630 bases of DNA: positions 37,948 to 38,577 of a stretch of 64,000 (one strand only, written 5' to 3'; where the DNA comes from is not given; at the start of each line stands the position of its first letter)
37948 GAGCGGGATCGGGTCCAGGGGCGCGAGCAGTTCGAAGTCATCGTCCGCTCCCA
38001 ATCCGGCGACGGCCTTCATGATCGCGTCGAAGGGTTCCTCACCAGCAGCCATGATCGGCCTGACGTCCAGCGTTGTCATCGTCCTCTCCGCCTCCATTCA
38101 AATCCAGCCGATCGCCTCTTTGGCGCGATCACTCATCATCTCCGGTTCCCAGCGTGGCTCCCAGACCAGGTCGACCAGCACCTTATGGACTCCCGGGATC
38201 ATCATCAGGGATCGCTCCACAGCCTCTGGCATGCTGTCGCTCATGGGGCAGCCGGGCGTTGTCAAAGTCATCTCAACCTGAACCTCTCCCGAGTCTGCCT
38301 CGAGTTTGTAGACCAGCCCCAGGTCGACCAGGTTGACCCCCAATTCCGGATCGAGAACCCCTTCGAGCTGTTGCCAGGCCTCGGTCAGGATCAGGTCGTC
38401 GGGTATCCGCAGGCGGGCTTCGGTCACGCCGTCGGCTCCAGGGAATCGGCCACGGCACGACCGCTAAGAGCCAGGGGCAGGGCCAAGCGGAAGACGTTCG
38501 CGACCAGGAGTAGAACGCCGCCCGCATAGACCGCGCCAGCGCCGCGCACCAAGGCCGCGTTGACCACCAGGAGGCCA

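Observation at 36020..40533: Uncharacterised six-gene redox/metal-centre operon (HCO-like membrane protein, DUF59, 2x DUF2249, cupin-hemerythrin, 7Fe ferredoxin, OsmC) with a divergent ArsR-like regulator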

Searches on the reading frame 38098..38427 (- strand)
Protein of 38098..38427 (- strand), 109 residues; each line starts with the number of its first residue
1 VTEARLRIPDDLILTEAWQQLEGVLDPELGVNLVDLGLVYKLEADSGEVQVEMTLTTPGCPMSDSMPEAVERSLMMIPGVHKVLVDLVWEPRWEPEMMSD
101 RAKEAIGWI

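Call 3: search_protein_families(library=pfam, proteins=[window:38098-38427:-], max_evalue=0.01)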
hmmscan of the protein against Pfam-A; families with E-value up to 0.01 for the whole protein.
window:38098-38427:- (109 aa): 1 family
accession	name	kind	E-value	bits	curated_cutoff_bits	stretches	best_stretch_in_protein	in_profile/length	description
PF01883.24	FeS_assembly_P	-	1.8e-19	70.2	23.5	1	18-85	5-73/73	Iron-sulfur cluster assembly protein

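Call 4: search_protein_families(library=ncbifam, proteins=[window:38098-38427:-], max_evalue=0.01)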
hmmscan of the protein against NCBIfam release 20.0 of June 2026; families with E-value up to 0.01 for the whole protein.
window:38098-38427:- (109 aa): 4 families
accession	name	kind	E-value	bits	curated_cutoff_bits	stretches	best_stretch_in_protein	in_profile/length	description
TIGR02945.1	SUF_assoc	equivalog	4.8e-31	107.1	143.4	1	18-108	7-98/99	SUF system Fe-S cluster assembly protein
TIGR03406.1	FeS_long_SufT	hypoth_equivalog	6.4e-29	100.9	202.6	1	15-108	76-174/174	putative Fe-S cluster assembly protein SufT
NF041868.1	paad_haloarch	equivalog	1.1e-23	83.6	180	1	15-105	29-119/127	1,2-phenylacetyl-CoA epoxidase subunit PaaD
TIGR02159.1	PA_CoA_Oxy4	equivalog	2.5e-11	44.1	108.15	1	25-105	2-82/146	1,2-phenylacetyl-CoA epoxidase subunit PaaD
